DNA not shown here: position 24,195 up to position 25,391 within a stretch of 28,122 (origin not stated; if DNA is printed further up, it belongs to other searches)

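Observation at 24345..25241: Intact but catalytically gutted, N-terminally truncated RecA paralogue in the recA-recX-rny slot (candidate pseudo-RecA regulator)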

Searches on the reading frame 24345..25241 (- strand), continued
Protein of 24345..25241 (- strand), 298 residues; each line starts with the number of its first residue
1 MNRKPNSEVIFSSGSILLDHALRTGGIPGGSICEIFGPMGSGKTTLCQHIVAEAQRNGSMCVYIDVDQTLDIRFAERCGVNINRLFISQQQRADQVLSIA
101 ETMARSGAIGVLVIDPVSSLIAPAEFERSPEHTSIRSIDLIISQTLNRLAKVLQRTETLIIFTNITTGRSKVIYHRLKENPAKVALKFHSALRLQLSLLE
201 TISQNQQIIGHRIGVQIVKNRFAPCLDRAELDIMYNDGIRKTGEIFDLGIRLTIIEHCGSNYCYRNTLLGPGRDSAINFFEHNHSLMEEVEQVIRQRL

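Call 48: search_protein_representatives(alignment_id=A1)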
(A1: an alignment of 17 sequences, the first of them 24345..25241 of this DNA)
Query: 17 sequences, 302 profile positions. Proteins with E-value up to 0.001 (for the whole library): 33222; up to 1e-10: 20227; up to 1e-30: 5391. The best 150 are listed.
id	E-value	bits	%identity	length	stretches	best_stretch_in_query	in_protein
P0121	9.7e-143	491.3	-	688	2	4-300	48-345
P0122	7.9e-140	481.8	-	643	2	4-294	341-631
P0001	6.8e-136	468.9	-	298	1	3-297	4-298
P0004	1.5e-127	441.5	-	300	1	1-297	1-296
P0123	2.8e-126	437.3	-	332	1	7-300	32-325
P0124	3.0e-114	397.8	-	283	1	15-296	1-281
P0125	1.2e-110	386.0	-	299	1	7-300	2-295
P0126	4.6e-110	384.0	-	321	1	8-299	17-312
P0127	1.3e-108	379.3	-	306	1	8-300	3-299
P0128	5.0e-108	377.4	-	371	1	5-295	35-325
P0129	2.8e-107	374.9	-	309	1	6-297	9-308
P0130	6.7e-106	370.4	-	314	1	6-300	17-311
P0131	7.7e-106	370.2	-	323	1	6-301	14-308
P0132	1.7e-103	362.5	-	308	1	7-298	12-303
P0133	2.8e-103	361.8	-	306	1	1-300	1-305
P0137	7.0e-101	353.9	-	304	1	5-297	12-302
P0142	1.1e-99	350.0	-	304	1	8-301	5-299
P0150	4.1e-97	341.5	-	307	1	4-297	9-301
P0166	3.1e-93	328.8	-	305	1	5-299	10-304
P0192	7.9e-88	311.0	-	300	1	1-297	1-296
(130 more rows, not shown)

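Call 50: find_related_loci(query=A1, collection=genome_contigs, flank=4000)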
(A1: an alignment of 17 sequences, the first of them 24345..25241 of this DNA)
Query A1 (298 aa) in genome_contigs; peptide patterns used: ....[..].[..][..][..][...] (x = any residue, [..] = any of these).
600 stretches matched a pattern (row limit reached: there are more); 594 encode a relative of the query (tblastn E <= 1e-3); the best 80 are kept; 80 distinct loci.
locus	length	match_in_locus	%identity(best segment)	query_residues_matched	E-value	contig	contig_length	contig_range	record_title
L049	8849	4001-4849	45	13-295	5e-79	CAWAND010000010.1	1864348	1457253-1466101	MAG: uncultured Chloroflexia bacterium isolate MFD02923.bin.1.168 genome assembly, contig: contig_7897, whole genome sho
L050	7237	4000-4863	43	10-297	5e-77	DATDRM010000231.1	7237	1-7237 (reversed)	MAG TPA_asm: Anaerolineales bacterium isolate SMAG_U7977 k141_1681229, whole genome shotgun sequence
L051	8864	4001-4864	43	10-297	2e-76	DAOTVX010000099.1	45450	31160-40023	MAG TPA_asm: Anaerolineales bacterium isolate H111_87 k127_1344043, whole genome shotgun sequence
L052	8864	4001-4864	43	10-297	1e-76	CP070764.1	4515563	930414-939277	MAG: Chloroflexota bacterium isolate bin26 chromosome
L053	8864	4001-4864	42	10-297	3e-76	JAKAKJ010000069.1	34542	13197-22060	MAG: Chloroflexi bacterium isolate WY4.bin62 NODE_1440_length_34542_cov_3.069359, whole genome shotgun sequence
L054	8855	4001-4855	44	13-297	7e-76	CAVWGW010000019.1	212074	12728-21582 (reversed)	MAG: uncultured Chloroflexia bacterium isolate MFD04716.bin.3.335 genome assembly, contig: contig_66631, whole genome sh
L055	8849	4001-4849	43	13-295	1e-75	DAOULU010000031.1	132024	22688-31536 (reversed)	MAG TPA_asm: Anaerolineales bacterium isolate W31_54 k127_748396, whole genome shotgun sequence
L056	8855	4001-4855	43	13-297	2e-75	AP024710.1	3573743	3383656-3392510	Leptolinea sp. HRD-7 DNA, complete genome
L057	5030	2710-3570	41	10-296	2e-75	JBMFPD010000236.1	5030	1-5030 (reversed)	MAG: Anaerolineae bacterium isolate KM4338-54 NODE_236_length_5030_cov_3.101353, whole genome shotgun sequence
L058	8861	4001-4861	43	11-297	1e-75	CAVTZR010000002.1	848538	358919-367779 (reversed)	MAG: uncultured Chloroflexia bacterium isolate MFD04408.bin.2.195 genome assembly, contig: contig_28586, whole genome sh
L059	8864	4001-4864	43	10-297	3e-75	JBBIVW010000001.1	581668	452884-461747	MAG: Anaerolineae bacterium isolate RSS170216_bin_86 NODE_3_length_581668_cov_15.423343, whole genome shotgun sequence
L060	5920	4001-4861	43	10-296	3e-75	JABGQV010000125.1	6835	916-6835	MAG: Anaerolineae bacterium isolate co234_bin64 NODE_16931_length_6835_cov_12.410324, whole genome shotgun sequence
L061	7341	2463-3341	41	5-296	4e-75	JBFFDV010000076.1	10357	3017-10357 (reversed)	MAG: Anaerolineae bacterium isolate Mix_mud13.2021.11.53 k141_1849810_length_10357_cov_8.3868, whole genome shotgun sequ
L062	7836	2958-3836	42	5-296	5e-75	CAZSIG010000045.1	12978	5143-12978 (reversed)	MAG TPA_asm: uncultured Anaerolineales bacterium isolate binchicken_co15_120 genome assembly, contig: NODE_3195_length_1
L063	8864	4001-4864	41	10-297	8e-75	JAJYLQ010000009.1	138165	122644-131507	MAG: Chloroflexi bacterium isolate DBS2-1.bin85 NODE_181_length_138165_cov_7.848679, whole genome shotgun sequence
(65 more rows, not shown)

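Call 51: predict_structure(alignment_id=A1)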
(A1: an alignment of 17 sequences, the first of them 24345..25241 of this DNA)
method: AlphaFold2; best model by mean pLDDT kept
length: 298 residues; sequences in the alignment: 17
mean_pLDDT: 85.2   pTM: 0.85
mean pLDDT of the five models: 85.2, 84.9, 80.2, 77.8, 59.6
residues with pLDDT >= 90: 186; 70-90: 71; 50-70: 14; < 50: 27
segments of 3 or more residues with pLDDT < 50: 1-6, 124-135, 169-177
pLDDT, mean of each block of 10 residues (from residue 1): 54 93 92 92 94 95 90 93 90 84 92 89 50 53 85 91 75 47 81 94 92 94 87 90 93 93 95 93 94 90
secondary structure, 60 per line:
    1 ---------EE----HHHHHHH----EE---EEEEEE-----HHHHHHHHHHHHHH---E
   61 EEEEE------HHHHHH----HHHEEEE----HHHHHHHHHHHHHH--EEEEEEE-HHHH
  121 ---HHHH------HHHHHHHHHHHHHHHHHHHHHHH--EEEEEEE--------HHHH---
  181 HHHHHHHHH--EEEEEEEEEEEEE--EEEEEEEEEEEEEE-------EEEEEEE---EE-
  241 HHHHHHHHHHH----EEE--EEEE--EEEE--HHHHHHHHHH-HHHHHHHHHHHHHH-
elements in order: H16-22 E32-37 H43-56 E60-65 H72-77 E85-88 H93-106 E109-115 H117-120 H124-127 H134-156 E159-165 H174-177 H181-189 E192-204 E207-220 E228-234 H241-251 E256-258 E261-264 E267-270 H273-282 H284-297

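Call 67: search_protein_families(library=padloc, proteins=[window:24345-25241:-], max_evalue=0.001)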
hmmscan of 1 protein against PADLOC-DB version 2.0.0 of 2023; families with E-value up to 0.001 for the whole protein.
window:24345-25241:- (298 aa): 1 family
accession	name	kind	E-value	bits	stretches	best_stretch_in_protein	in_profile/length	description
PDLC04140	mad8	-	9.5e-09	33.2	1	27-99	24-70/314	mads_8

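Call 68: search_protein_families(library=phrogs, proteins=[window:24345-25241:-], max_evalue=0.001)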
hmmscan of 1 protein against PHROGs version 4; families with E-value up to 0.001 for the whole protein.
window:24345-25241:- (298 aa): 6 families
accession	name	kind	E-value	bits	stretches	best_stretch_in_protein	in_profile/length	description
phrog_97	-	other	1.8e-37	130.7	2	8-164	47-220/506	UvsX-like recombinase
phrog_8337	-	DNA, RNA and nucleotide metabolism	3e-11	44.2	1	20-167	59-211/273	DNA repair protein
phrog_239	-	DNA, RNA and nucleotide metabolism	1.7e-05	25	0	24-64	352-393/801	DNA primase/helicase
phrog_9666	-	unknown function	0.00014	21.2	0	145-234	614-702/779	-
phrog_296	-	integration and excision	0.00015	21.6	1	29-122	317-402/626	DNA transposition protein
phrog_19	-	DNA, RNA and nucleotide metabolism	0.00018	21.5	1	11-64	335-387/621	DnaB-like replicative helicase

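Call 87: fold_search(model_id=the predicted structure, library=pdb)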
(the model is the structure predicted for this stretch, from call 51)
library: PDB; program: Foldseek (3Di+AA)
matches with E <= 10: 1976; with E <= 0.001: 1311
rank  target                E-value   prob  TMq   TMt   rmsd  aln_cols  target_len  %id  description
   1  1xms                  1.5e-33  1.00  0.82  0.81   4.7       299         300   34  E. coli RecA in complex with MnAMP-PNP (released 2005-01-04)
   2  5jrj                  2.2e-33  1.00  0.81  0.79   3.1       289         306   35  Crystal Structure of Herbaspirillum seropedicae RecA (released 2016-08-03)
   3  9uoo                  2.8e-33  1.00  0.83  0.78   2.9       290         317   35  Klebsiella pneumoniae RecA (released 2026-02-18)
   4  2zri                  3.3e-33  1.00  0.83  0.79   3.5       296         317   35  MsRecA Q196A ADP form IV (released 2008-12-09)
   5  1u98                  3.7e-33  1.00  0.85  0.82   2.9       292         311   36  Crystal Structure of E. coli RecA in a Compressed Helical Filament Form3 (released 2004-09-21)
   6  2zro                  6.7e-33  1.00  0.84  0.78   3.4       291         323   34  MsRecA ADP form IV (released 2008-12-09)
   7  4psv                  8.5e-33  1.00  0.84  0.81   2.8       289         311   34  Mycobacterium tuberculosis RecA phosphate bound room temperature structure I-RT (released 2015-03-18)
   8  4ptl                  8.5e-33  1.00  0.84  0.81   2.8       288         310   35  Mycobacterium tuberculosis RecA glycerol bound low temperature structure IIC-GM (released 2015-03-18)
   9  4psa                  9.6e-33  1.00  0.84  0.81   3.0       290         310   35  Mycobacterium tuberculosis RecA glycerol bound low temperature structure IIC-N1 (released 2015-03-18)
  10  1xmv                  1.1e-32  1.00  0.81  0.82   2.5       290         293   34  E. coli RecA in complex with MgADP (released 2005-01-04)
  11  7jy6_A                1.1e-32  1.00  0.86  0.77   3.9       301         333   34  Analysis of a strand exchange reaction with a mini filament of 9-RecA, oligo(dT)27 primary ssDNA, non-homologous 120 b (released 2020-11-04)
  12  4ppf                  1.4e-32  1.00  0.84  0.81   2.9       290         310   35  Mycobacterium tuberculosis RecA citrate bound low temperature structure IIA-N (released 2015-03-18)
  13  2reb                  1.5e-32  1.00  0.83  0.82   2.8       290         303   35  THE STRUCTURE OF THE E. COLI RECA PROTEIN MONOMER AND POLYMER (released 1993-10-31)
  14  4ppn                  1.7e-32  1.00  0.83  0.80   3.3       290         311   35  Mycobacterium tuberculosis RecA citrate bound low temperature structure IIA-BN (released 2015-03-18)
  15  2zrk                  1.7e-32  1.00  0.83  0.78   3.7       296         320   34  MsRecA Q196A dATP form IV (released 2008-12-09)
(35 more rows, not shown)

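Call 91: list_cluster_members(proteins=[P0123, P0125, P0129, P0133, P0137, P0142, P0150, P0166, P0192, P0062])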
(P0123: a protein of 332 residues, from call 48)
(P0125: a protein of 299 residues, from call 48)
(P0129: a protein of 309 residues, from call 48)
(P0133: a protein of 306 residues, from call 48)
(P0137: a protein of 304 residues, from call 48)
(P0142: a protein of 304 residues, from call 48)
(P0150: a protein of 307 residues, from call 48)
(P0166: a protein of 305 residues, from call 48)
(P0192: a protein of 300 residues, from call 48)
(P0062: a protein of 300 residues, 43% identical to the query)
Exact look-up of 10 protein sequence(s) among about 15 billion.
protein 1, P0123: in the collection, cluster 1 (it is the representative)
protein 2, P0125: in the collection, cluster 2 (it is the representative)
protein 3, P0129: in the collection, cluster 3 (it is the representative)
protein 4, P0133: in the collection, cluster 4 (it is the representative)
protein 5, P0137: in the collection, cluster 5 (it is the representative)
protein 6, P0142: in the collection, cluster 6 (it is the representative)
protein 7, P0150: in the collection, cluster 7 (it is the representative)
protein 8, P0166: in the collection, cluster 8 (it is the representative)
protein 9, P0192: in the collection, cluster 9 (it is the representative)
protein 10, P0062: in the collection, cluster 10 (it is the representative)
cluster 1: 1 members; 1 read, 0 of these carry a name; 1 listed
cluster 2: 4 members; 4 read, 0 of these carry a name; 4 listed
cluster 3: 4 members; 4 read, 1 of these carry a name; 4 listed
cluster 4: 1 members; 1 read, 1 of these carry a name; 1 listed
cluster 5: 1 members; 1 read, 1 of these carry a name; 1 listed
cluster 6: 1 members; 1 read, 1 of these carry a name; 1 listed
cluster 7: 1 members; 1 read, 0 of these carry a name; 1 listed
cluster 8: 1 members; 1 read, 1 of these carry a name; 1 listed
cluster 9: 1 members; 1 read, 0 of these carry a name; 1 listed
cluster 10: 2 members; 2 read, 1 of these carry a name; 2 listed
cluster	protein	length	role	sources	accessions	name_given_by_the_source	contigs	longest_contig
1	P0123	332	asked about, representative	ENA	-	-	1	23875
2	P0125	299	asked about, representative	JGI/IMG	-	-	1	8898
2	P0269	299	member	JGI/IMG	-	-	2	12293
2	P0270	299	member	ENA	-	-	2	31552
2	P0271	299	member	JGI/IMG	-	-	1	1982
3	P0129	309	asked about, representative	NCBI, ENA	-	-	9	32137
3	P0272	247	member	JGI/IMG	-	recombination protein RecA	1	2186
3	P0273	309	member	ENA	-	-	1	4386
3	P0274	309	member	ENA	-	-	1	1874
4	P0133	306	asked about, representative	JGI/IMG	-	recombination protein RecA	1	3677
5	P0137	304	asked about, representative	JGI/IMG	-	recombination protein RecA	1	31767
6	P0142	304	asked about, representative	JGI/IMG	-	recombination protein RecA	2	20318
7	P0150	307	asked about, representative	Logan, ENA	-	-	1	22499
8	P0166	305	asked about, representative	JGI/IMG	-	recombination protein RecA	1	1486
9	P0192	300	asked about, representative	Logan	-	-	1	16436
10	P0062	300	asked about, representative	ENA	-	-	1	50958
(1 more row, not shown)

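Call 92: find_encoding_contigs(protein=P0137, flank=4000, max_places=1)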
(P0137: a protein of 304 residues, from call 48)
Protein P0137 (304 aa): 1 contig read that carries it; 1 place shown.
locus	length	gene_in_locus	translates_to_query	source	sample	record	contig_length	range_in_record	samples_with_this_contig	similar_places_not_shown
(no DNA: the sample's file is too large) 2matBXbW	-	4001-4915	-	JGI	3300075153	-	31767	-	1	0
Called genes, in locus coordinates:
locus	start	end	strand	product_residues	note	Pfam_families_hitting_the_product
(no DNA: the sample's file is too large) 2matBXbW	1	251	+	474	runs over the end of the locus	PF00266:Aminotran_5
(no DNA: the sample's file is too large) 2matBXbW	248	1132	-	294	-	PF03881:Fructosamin_kin, PF01636:APH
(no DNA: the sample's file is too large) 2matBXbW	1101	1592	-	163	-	PF01451:LMWPc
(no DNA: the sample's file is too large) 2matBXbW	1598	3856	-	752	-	PF00390:malic, PF03949:Malic_M, PF01515:PTA_PTB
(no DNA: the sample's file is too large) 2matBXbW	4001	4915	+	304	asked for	PF00154:RecA_N, PF06745:ATPase (weak), PF08423:Rad51 (weak), PF27531:MT3502_N (faint), PF21096:RecA_C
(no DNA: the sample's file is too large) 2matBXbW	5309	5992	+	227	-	PF27462:RecX_N, PF21982:RecX_HTH1, PF02631:RecX_HTH2, PF21981:RecX_HTH3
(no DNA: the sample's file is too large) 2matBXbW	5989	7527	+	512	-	PF12072:RNase_Y_N, PF00013:KH_1, PF08668:HDOD (faint), PF01966:HD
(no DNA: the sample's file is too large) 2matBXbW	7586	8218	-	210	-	PF00753:Lactamase_B, PF12706:Lactamase_B_2 (weak)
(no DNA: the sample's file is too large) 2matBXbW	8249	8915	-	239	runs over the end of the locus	-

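Call 93: find_encoding_contigs(protein=P0123, flank=4000, max_places=1)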
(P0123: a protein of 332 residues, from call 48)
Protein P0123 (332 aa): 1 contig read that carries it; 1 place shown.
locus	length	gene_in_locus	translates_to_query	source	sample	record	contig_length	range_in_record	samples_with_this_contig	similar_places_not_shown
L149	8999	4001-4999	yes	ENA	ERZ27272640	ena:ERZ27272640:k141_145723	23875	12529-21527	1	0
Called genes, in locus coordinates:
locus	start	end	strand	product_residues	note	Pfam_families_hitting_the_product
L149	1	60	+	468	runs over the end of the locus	PF00266:Aminotran_5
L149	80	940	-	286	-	PF03881:Fructosamin_kin, PF01636:APH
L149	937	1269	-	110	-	PF01451:LMWPc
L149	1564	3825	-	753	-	PF00390:malic, PF03949:Malic_M, PF01515:PTA_PTB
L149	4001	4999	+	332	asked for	PF00154:RecA_N, PF08423:Rad51 (weak), PF06745:ATPase (weak), PF21096:RecA_C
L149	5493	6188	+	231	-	PF27462:RecX_N, PF21982:RecX_HTH1, PF02631:RecX_HTH2, PF21981:RecX_HTH3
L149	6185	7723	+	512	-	PF12072:RNase_Y_N, PF00013:KH_1 (weak), PF01966:HD, PF08668:HDOD (faint)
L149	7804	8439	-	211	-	PF00753:Lactamase_B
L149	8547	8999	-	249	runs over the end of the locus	-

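Call 94: find_encoding_contigs(protein=P0192, flank=4000, max_places=1)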
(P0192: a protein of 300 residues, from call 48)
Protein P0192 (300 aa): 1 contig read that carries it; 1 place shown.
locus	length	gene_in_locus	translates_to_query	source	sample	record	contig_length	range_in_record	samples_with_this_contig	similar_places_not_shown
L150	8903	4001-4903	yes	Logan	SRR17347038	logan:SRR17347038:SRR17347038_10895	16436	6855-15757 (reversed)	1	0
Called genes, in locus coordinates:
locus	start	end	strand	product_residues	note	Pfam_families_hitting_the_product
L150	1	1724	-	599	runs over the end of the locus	PF03717:PBP_dimer, PF00905:Transpeptidase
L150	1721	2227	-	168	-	-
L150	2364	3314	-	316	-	PF01795:Methyltransf_5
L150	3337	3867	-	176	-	PF02381:MraZ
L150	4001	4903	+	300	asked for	PF00154:RecA_N, PF06745:ATPase (weak), PF08423:Rad51 (weak), PF27531:MT3502_N (weak)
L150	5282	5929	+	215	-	PF27462:RecX_N, PF21982:RecX_HTH1, PF02631:RecX_HTH2, PF21981:RecX_HTH3 (weak)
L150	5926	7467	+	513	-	PF12072:RNase_Y_N, PF00013:KH_1, PF08668:HDOD (faint), PF01966:HD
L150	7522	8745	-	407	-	-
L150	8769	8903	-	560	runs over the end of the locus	-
